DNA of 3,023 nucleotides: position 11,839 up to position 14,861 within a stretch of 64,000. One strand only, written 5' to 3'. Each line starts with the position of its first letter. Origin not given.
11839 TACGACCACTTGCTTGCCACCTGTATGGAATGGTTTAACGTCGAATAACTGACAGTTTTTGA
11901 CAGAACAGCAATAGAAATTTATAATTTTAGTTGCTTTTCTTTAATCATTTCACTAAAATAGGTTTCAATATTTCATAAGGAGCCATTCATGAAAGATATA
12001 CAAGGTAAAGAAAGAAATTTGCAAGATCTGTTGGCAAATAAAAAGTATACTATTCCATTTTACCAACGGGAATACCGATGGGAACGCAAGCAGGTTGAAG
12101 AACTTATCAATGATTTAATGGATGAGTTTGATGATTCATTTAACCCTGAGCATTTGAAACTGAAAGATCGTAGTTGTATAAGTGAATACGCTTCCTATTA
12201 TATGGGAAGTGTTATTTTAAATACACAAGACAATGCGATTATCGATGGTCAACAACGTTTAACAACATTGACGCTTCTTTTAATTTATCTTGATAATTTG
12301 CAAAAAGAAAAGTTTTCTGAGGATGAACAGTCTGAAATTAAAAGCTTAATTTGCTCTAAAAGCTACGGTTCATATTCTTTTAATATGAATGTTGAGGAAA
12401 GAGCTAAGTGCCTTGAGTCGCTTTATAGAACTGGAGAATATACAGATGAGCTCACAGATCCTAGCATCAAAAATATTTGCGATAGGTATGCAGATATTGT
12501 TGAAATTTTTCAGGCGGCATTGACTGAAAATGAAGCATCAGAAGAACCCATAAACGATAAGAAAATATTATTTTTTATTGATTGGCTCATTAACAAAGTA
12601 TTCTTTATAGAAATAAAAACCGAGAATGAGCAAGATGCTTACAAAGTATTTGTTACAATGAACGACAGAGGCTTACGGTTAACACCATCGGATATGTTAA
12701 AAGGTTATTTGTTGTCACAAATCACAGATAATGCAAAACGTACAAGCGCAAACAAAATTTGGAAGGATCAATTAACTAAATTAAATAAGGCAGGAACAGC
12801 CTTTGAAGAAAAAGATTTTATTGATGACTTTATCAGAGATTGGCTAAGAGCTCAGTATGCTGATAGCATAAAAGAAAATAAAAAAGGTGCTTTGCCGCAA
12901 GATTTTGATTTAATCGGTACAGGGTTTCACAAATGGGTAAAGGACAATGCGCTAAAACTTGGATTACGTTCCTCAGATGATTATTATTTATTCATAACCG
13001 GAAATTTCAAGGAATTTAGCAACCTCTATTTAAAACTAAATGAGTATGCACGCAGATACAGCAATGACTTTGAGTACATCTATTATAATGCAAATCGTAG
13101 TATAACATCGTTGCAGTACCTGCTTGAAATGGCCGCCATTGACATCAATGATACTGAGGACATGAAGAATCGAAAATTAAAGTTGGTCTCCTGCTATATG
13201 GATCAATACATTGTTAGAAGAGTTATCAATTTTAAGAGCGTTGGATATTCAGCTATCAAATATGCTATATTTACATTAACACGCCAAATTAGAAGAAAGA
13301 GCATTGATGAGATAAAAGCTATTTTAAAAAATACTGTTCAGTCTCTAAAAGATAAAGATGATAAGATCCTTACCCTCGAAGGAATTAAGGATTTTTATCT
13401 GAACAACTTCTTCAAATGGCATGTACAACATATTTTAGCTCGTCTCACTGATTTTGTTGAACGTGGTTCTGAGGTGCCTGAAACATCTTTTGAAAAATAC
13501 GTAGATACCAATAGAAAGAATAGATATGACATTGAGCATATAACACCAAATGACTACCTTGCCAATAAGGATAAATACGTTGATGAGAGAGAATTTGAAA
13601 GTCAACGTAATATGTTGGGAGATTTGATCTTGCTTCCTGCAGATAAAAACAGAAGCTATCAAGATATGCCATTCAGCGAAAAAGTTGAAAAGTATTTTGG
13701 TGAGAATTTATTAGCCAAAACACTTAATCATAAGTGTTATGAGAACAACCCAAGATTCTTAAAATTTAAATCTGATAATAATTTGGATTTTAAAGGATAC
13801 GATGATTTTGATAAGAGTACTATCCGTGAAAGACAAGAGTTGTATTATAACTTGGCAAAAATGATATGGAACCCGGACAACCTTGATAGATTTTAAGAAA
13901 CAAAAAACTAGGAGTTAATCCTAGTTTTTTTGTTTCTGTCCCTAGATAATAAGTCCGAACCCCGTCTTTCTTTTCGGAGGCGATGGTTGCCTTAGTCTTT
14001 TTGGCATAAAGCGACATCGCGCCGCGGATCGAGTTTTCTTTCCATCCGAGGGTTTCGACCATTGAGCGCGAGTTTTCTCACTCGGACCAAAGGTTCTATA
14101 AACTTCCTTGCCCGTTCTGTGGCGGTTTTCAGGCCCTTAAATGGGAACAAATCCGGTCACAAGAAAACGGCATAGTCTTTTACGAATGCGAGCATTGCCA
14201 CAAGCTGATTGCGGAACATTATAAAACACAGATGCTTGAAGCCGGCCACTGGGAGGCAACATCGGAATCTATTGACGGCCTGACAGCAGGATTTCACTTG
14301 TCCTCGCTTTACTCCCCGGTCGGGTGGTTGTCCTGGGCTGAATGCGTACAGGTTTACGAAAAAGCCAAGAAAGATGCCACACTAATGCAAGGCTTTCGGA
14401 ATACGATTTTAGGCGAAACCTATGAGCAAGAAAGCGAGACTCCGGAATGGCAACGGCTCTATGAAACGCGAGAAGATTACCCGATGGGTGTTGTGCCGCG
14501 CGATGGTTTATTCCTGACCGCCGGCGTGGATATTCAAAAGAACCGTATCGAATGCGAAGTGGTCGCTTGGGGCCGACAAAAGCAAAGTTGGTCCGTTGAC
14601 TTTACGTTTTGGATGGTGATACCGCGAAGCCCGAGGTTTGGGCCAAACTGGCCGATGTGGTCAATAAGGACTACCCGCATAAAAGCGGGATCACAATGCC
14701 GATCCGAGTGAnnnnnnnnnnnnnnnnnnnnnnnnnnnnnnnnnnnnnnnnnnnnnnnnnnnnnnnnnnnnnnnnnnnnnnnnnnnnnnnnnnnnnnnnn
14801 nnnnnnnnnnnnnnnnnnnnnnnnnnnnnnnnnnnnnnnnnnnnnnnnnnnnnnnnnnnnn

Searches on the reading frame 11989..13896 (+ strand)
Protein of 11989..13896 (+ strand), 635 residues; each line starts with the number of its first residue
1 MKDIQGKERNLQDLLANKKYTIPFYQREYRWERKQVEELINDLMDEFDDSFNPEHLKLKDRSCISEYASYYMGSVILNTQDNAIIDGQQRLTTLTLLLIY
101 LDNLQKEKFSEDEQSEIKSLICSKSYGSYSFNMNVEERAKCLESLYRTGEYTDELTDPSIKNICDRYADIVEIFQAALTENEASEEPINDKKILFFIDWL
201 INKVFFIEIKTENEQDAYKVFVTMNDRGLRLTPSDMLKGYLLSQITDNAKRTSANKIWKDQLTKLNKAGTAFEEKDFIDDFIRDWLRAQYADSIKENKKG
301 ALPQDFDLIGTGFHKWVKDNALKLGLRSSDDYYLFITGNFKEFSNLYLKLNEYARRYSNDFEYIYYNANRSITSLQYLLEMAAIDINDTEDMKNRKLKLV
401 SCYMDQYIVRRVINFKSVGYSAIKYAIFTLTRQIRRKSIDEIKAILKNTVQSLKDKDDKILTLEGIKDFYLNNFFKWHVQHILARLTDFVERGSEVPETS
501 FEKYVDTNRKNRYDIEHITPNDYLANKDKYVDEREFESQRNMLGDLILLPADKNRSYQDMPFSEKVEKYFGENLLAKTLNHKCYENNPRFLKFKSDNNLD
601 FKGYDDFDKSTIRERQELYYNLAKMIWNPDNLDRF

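Call 5: search_protein_families(library=pfam, proteins=[window:11989-13896:+], max_evalue=0.1)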
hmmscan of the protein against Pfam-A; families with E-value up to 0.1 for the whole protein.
window:11989-13896:+ (635 aa): 3 families
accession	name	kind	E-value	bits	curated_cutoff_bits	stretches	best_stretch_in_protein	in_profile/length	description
PF03235.19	GmrSD_N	-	1.7e-34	120.1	33.2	1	11-241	1-198/199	GmrSD restriction endonuclease, N-terminal domain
PF07510.16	GmrSD_C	-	1.9e-12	47.7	23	1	465-619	12-135/138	GmrSD restriction endonucleases, C-terminal domain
PF11638.13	DnaA_N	-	0.094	12.9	24.6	0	281-296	46-61/65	DnaA N-terminal domain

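Call 6: search_protein_families(library=padloc, proteins=[window:11989-13896:+], max_evalue=0.1)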
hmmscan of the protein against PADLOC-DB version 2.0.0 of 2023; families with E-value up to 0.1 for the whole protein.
window:11989-13896:+ (635 aa): 32 families (the best 25 are shown)
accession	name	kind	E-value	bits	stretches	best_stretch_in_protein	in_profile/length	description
PDLC04154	HEC-06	-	2.1e-42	143.5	2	4-288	7-283/569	-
PDLC02687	Orf5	-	3.6e-36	123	2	7-290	4-279/543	Orf5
PDLC04157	HEC-06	-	4.1e-36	122.7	2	3-290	6-276/558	-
PDLC04155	HEC-06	-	2.3e-35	120.1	2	4-270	5-262/562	-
PDLC02686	Orf5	-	1e-30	104.8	2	8-267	7-263/566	Orf5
PDLC02695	Orf5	-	1.7e-29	100.6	2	4-264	3-277/601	Orf5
PDLC02693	Orf5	-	1.5e-27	94.8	1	16-574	5-510/543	Orf5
PDLC02701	Orf5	-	3.9e-26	89.7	2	18-265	18-273/596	Orf5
PDLC02700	Orf5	-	9e-26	88.7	1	12-288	4-264/555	Orf5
PDLC02688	Orf5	-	1.8e-19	67.8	2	17-250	7-234/554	Orf5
PDLC02691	Orf5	-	3.6e-19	66.8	2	4-267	3-276/579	Orf5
PDLC02694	Orf5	-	1e-18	65.4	1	5-571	2-536/574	Orf5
PDLC02792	SspE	-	5.2e-18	62.8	3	20-111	24-120/771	SspE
PDLC02692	Orf5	-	4.4e-16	56.7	1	18-252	6-223/558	Orf5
PDLC02786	SspE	-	1.2e-15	54.9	3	17-118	21-126/766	SspE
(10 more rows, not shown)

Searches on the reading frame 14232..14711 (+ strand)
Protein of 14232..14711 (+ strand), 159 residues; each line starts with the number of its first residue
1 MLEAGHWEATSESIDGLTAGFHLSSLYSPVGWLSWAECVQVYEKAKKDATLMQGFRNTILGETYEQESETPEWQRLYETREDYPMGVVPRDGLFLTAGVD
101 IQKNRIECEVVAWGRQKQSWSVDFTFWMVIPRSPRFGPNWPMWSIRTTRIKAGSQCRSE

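Call 5: search_protein_families(library=pfam, proteins=[window:14232-14711:+], max_evalue=0.1)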
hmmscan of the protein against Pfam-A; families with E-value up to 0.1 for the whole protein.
window:14232-14711:+ (159 aa): 1 family
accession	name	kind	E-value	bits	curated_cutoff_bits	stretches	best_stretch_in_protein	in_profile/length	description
PF20454.4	GpA_nuclease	-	1.7e-36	126.4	22.5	1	18-125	1-110/294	Terminase large subunit gpA, endonuclease domain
